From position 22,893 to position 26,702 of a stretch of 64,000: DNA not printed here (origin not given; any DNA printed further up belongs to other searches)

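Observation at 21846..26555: Orphan 1569-aa membrane-tethered protein with mostly cytoplasmic mass and a C-terminal zinc ribbon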

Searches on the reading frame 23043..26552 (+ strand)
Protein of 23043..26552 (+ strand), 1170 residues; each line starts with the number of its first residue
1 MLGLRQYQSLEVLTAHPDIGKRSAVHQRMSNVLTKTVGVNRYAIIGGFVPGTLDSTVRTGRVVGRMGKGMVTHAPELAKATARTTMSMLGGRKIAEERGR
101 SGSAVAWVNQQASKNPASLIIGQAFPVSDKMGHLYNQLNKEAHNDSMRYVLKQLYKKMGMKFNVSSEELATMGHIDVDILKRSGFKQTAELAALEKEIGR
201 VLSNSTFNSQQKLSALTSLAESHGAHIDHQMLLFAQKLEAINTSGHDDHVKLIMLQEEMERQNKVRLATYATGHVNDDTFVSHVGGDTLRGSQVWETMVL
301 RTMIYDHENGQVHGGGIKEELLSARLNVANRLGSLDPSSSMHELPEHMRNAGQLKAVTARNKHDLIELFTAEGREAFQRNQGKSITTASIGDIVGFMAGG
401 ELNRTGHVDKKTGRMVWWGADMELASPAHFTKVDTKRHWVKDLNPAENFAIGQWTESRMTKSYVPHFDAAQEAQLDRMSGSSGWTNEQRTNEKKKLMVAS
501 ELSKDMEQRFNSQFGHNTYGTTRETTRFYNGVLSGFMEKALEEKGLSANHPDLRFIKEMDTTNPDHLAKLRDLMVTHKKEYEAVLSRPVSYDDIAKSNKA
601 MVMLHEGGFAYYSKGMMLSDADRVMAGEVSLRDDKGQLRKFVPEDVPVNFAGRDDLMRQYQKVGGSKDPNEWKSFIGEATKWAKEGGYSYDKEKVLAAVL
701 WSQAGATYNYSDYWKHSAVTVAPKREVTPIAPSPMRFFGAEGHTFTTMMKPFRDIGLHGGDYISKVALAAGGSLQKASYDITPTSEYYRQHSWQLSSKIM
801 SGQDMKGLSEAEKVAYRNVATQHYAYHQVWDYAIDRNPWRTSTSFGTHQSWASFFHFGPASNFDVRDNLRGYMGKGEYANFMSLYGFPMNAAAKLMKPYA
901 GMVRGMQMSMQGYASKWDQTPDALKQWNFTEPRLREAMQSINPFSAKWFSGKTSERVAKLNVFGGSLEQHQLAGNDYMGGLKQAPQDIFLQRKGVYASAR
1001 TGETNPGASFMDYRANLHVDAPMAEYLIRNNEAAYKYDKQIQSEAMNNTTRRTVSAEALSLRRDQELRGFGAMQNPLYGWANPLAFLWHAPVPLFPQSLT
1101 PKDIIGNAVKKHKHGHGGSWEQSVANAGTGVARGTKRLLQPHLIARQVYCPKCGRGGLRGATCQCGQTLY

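Call 39: predict_structure(alignment_id=A2)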
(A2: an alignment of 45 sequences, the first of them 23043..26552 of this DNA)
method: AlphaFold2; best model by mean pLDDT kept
length: 1170 residues; sequences in the alignment: 45
mean_pLDDT: 83.2   pTM: 0.84
mean pLDDT of the five models: 83.2, 80.8, 80.6, 77.7, 76.9
residues with pLDDT >= 90: 491; 70-90: 494; 50-70: 136; < 50: 49
segments of 3 or more residues with pLDDT < 50: 91-101, 1071-1073, 1093-1099, 1115-1138
pLDDT, mean of each block of 10 residues (from residue 1): 84 84 84 71 61 83 86 80 68 46 53 62 91 95 95 94 90 94 93 94 93 95 91 92 91 89 76 69 84 92 95 92 97 93 94 96 97 95 94 93 88 85 91 95 93 95 91 91 91 94 95 92 91 92 87 87 82 90 89 85 92 91 90 88 84 88 86 91 89 92 90 83 83 56 60 81 87 86 90 90 85 89 86 76 84 83 74 82 80 69 73 86 83 72 64 62 71 82 93 93 90 94 88 79 92 92 80 50 57 46 58 48 45 47 80 84 88
secondary structure, 60 per line:
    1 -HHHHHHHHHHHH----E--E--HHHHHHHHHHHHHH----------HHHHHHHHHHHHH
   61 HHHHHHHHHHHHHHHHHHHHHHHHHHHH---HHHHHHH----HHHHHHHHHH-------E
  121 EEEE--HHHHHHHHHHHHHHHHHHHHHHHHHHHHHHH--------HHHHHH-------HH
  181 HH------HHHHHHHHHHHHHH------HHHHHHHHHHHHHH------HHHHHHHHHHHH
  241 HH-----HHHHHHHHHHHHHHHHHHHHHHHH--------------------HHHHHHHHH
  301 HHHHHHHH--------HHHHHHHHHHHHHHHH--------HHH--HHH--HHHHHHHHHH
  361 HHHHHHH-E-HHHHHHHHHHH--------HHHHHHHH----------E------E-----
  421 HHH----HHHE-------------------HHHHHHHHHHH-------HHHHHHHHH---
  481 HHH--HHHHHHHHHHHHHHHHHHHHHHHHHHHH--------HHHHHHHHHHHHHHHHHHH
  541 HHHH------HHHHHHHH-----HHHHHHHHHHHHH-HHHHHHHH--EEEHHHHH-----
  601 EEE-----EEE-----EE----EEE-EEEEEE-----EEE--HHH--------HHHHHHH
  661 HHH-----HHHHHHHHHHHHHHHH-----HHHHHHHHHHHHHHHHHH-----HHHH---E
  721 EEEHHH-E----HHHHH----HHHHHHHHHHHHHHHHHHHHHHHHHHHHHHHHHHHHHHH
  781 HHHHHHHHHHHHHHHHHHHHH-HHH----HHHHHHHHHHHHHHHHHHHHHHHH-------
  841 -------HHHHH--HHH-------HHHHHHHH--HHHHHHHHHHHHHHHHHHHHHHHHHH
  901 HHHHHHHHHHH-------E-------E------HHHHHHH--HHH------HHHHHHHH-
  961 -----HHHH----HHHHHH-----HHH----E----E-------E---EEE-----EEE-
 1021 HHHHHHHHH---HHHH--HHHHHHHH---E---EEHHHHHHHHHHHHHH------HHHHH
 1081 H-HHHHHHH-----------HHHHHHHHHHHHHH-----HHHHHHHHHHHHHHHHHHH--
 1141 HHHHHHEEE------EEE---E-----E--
elements in order (helices of 4 or more, strands of 3 or more residues): H2-13 H24-37 H48-88 H92-98 H103-112 E120-124 H127-157 H166-171 H179-182 H189-202 H209-222 H229-242 H248-271 H292-308 H317-332 H351-367 H371-381 H390-397 H451-461 H469-477 H486-513 H522-544 H551-558 H564-576 H578-585 E588-590 H591-595 E601-603 E609-611 E623-625 E627-632 E638-640 H654-663 H669-684 H690-707 H713-716 E720-723 H733-737 H742-801 H810-833 H848-852 H865-872 H875-911 H934-940 H952-959 H966-969 H974-979 E1009-1011 E1017-1019 H1021-1029 H1033-1036 H1039-1046 H1056-1069 H1076-1081 H1083-1089 H1101-1114 H1120-1138 H1141-1146 E1147-1149 E1156-1158

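Call 42: fold_search(model_id=the predicted structure, library=pdb)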
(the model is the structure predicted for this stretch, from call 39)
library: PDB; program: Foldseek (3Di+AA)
matches with E <= 10: 151; with E <= 0.001: 0
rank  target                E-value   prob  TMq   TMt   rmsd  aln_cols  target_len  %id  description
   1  8fni_9                1.2e-01  0.06  0.05  0.07  32.0       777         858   11  Cryo-EM structure of RNase-treated RESC-B in trypanosomal RNA editing (released 2023-07-19)
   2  5gpj_B                2.9e-01  0.04  0.07  0.09  31.2       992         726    9  Crystal Structure of Proton-Pumping Pyrophosphatase (released 2016-12-28)
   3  5kpj                  2.9e-01  0.03  0.06  0.06  40.1      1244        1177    8  Mouse pgp methylated protein (released 2016-11-30)
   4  9lgb                  4.3e-01  0.03  0.07  0.06  38.7      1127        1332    8  bovine ABCC1 bound to leukotriene C4 (released 2025-10-01)
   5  3nd2                  4.6e-01  0.04  0.07  0.08  32.0       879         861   10  Structure of Yeast Importin-beta (Kap95p) (released 2010-07-07)
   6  1i7x_C                6.2e-01  0.05  0.06  0.11  30.7       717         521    9  BETA-CATENIN/E-CADHERIN COMPLEX (released 2001-05-16)
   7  9l43_A                6.5e-01  0.02  0.06  0.07  29.4       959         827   10  ATR Spiral -ATRIP bound with VE-822 (released 2025-05-21)
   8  8pmj                  6.5e-01  0.02  0.06  0.06  39.1      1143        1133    9  Vanadate-trapped BSEP in nanodiscs (released 2023-11-29)
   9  9c59_B                6.8e-01  0.04  0.06  0.09  35.5       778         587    9  Human AP-3 dimer bound to myristoylated Arf1 (Q71L) and LAMP1 cargo on a lipid nanodisc (released 2024-12-18)
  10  8e4m_A                7.4e-01  0.02  0.05  0.06  27.9       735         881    8  The intermediate C2-state mouse TRPM8 structure in complex with the cooling agonist C3 and PI(4,5)P2 (released 2022-10-26)
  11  2q5d_A                7.7e-01  0.03  0.06  0.07  31.9       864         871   10  Crystal Structure of Human Importin Beta bound to the Snurportin1 IBB-domain second crystal form (released 2008-01-22)
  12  6fn4_A                8.3e-01  0.02  0.06  0.06  39.8      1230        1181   11  Apo form of UIC2 Fab complex of human-mouse chimeric ABCB1 (ABCB1HM) (released 2018-02-21)
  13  1jpw_A                9.9e-01  0.03  0.05  0.09  31.6       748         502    8  Crystal Structure of a Human Tcf-4 / beta-Catenin Complex (released 2001-12-05)
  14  4hb3_C                1.1e+00  0.02  0.06  0.07  34.3       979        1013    8  Crystal structure of CRM1(T539S)-Ran-RanBP1 with weakly bound unmodeled Leptomycin B (released 2013-01-09)
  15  5m8a                  1.2e+00  0.02  0.05  0.09  27.9       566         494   10  Crystal structure of Eremococcus coleocola manganese transporter mutant E129A (released 2017-01-11)
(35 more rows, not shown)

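Call 45: fold_search(model_id=the predicted structure, library=viral)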
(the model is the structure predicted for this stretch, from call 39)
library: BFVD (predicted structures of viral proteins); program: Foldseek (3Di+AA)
matches with E <= 10: 201; with E <= 0.001: 0
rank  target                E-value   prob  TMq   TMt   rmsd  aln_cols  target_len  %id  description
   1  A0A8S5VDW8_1          9.9e-03  0.14  0.07  0.09  35.2      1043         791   11  Tail tape measure protein [Siphoviridae sp. ctGa111]
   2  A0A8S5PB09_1          3.5e-02  0.08  0.06  0.07  36.8      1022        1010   12  Tail tape measure protein [Siphoviridae sp. ctmpG14]
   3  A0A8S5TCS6            6.4e-02  0.07  0.07  0.08  34.5      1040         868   11  Structural protein [Podoviridae sp. ctlMy11]
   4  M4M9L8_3              1.1e-01  0.06  0.07  0.08  35.2      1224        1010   11  (no name in the UniProt tables at hand)
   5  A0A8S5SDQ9            1.7e-01  0.04  0.07  0.07  38.8      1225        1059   10  Minor tail protein [Caudovirales sp. ctrNG92]
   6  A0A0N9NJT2            1.8e-01  0.06  0.08  0.07  31.8      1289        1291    9  (no name in the UniProt tables at hand)
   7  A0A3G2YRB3            3.0e-01  0.09  0.08  0.12  34.7       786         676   11  Uncharacterized protein [Lentibacter phage vB_LenP_ICBM2]
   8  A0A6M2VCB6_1          3.3e-01  0.03  0.06  0.07  37.3       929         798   10  (no name in the UniProt tables at hand)
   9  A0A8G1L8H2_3          3.3e-01  0.02  0.06  0.05  35.0      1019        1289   12  (no name in the UniProt tables at hand)
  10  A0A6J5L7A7            3.4e-01  0.04  0.06  0.09  35.0       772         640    9  Uncharacterized protein [uncultured Caudovirales phage]
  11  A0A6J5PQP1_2          3.6e-01  0.04  0.06  0.07  30.7       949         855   10  PcfJ-like protein [uncultured Caudovirales phage]
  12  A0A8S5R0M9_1          4.4e-01  0.03  0.05  0.07  42.1       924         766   10  Chromosome segregation ATPase [Siphoviridae sp. ctyvQ1]
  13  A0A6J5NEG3            5.0e-01  0.03  0.07  0.06  40.6      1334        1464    9  Phage tail tape measure protein [uncultured Caudovirales phage]
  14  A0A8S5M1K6            5.2e-01  0.03  0.07  0.07  44.6      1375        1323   10  Minor tail protein [Siphoviridae sp. ctX926]
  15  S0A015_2              5.5e-01  0.06  0.07  0.08  29.9       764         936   10  Uncharacterized protein [Cellulophaga phage phi19:3]
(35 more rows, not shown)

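Call 73: search_protein_families(library=pfam, alignment_id=A7, max_evalue=10)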
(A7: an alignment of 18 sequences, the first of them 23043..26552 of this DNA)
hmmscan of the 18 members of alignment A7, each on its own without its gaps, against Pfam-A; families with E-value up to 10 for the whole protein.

A. member 1, window:23043-26552:+ (1170 aa): 0 families

B. families by the number of members that match (of 18 scanned): 26 families (the first 25 are shown)
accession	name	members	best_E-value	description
PF14952.11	zf-tcix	8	0.00048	Putative treble-clef, zinc-finger, Zn-binding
PF02520.22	ANIS5_cation-bd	3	0.13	SXP/RAL-2 family protein Ani s 5-like, metal-binding domain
PF14446.12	Prok-RING_1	3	0.25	Prokaryotic RING finger family 1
PF00148.24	Oxidored_nitro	2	0.0088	Nitrogenase component 1 type Oxidoreductase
PF19236.4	ADAMTS_CR_3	2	0.15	ADAMTS cysteine-rich domain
PF24463.1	DUF7577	2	0.16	Domain of unknown function (DUF7577)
PF07609.16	DUF1572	1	0.0044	Protein of unknown function (DUF1572)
PF13248.11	Zn_ribbon_3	1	0.0044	zinc-ribbon domain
PF20159.5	YidB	1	0.038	YidB-like protein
PF02954.25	HTH_8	1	0.052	Bacterial regulatory protein, Fis family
PF11300.13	DUF3102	1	0.063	Protein of unknown function (DUF3102)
PF22289.1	DmmA-like_C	1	0.07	Dimethylamine monooxygenase subunit DmmA-like, C-terminal domain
PF00402.23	Calponin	1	0.087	Calponin family repeat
PF11569.14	Homez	1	0.1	Homeodomain leucine-zipper encoding, Homez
PF12773.13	DZR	1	0.12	Double zinc ribbon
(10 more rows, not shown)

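Call 78: search_protein_representatives(alignment_id=A7)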
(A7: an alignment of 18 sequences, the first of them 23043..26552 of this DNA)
Query: 18 sequences, 1173 profile positions. Proteins with E-value up to 0.001 (for the whole library): 124; up to 1e-10: 102; up to 1e-30: 71. The best 124 are listed.
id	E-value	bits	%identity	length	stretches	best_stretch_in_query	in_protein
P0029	0.0e+00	1863.2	-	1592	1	1-1173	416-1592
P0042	0.0e+00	1599.7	-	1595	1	5-1170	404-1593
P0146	0.0e+00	1575.2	-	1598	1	2-1173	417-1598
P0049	0.0e+00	1490.4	-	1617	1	4-1171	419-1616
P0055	0.0e+00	1451.2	-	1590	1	2-1173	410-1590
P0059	0.0e+00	1400.6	-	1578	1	1-1173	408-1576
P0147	0.0e+00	1397.7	-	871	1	306-1173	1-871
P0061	0.0e+00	1387.5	-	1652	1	1-1173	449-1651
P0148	0.0e+00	1381.8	-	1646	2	203-1173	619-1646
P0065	0.0e+00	1298.2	-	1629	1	3-1173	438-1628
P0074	0.0e+00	1288.2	-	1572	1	1-1173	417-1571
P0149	0.0e+00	1280.4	-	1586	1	5-1173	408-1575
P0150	0.0e+00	1226.6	-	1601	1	5-1170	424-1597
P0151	0.0e+00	1223.9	-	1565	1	3-1173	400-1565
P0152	0.0e+00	1084.8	-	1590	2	4-1173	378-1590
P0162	1.9e-209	714.7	-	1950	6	676-874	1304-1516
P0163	3.0e-189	647.8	-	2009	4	672-1173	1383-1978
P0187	5.8e-57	209.7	-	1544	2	446-1171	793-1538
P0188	2.7e-56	207.5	-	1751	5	920-1172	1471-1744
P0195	2.5e-41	157.9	-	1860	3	964-1170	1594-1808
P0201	2.9e-33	131.2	-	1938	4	971-1171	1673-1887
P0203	2.0e-31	125.1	-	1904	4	46-246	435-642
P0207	6.8e-29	116.7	-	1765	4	968-1090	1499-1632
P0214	1.2e-22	96.0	-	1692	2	785-1170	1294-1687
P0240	8.8e-09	50.1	-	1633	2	832-1169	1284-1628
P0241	9.6e-09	50.0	-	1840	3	581-639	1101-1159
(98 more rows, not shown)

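Call 79: search_protein_families(library=pfam, proteins=[P0162, P0163, P0201, P0203, P0241], max_evalue=0.01)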
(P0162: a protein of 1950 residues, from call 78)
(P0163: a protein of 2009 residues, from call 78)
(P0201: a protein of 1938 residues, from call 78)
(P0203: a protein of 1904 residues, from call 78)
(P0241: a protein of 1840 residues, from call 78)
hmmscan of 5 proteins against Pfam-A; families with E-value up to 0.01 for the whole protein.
P0162 (1950 aa): 0 families

P0163 (2009 aa): 0 families

P0201 (1938 aa): 0 families

P0203 (1904 aa): 0 families

P0241 (1840 aa): 1 family
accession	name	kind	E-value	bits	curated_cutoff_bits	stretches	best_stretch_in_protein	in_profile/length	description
PF13248.11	Zn_ribbon_3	-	0.0026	17.6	27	1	1815-1837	4-26/26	zinc-ribbon domain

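Call 80: list_cluster_members(proteins=[P0162, P0163, P0201, P0203, P0241, P0195, P0188, P0207, P0214, P0240])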
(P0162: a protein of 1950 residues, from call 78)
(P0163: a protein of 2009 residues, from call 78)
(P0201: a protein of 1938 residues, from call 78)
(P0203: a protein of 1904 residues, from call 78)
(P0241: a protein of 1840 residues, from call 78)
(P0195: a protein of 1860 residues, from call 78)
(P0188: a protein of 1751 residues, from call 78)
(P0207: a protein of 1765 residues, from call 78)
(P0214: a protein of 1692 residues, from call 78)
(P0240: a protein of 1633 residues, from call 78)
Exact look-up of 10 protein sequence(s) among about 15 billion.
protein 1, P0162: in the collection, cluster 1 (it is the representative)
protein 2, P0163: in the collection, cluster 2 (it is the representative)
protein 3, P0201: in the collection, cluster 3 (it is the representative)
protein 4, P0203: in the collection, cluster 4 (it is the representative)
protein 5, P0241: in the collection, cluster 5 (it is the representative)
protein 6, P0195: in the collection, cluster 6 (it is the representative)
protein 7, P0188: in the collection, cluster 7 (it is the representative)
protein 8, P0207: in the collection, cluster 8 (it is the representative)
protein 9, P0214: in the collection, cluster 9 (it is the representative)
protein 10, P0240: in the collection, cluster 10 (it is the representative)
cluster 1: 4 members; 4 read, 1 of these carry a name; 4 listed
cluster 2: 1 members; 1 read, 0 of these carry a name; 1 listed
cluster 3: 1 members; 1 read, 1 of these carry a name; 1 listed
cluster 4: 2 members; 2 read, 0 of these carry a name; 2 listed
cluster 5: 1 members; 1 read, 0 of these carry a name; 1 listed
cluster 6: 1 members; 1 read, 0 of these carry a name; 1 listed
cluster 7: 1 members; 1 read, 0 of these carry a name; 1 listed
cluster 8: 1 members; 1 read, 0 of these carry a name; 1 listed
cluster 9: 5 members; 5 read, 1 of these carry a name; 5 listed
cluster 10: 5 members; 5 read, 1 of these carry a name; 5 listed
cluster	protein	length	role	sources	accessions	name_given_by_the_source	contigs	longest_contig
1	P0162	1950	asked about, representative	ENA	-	-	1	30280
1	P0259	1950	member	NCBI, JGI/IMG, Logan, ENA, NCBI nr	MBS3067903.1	hypothetical protein J4450_04325 [Candidatus Micrarchaeota archaeon] | hypothetical protein [Candidatus Micrarchaeota archaeon]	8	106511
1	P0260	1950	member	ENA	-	-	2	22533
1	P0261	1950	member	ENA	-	-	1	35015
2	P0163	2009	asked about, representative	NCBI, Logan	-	-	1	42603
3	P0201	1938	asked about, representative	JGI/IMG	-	hypothetical protein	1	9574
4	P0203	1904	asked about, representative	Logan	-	-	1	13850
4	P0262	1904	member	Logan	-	-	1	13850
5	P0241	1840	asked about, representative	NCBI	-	-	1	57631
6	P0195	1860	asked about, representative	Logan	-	-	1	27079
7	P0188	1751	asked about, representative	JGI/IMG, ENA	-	-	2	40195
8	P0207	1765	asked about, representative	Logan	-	-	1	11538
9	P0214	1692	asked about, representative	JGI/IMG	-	-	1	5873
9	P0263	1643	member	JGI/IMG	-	hypothetical protein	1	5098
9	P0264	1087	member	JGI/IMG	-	-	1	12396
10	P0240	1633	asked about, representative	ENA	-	-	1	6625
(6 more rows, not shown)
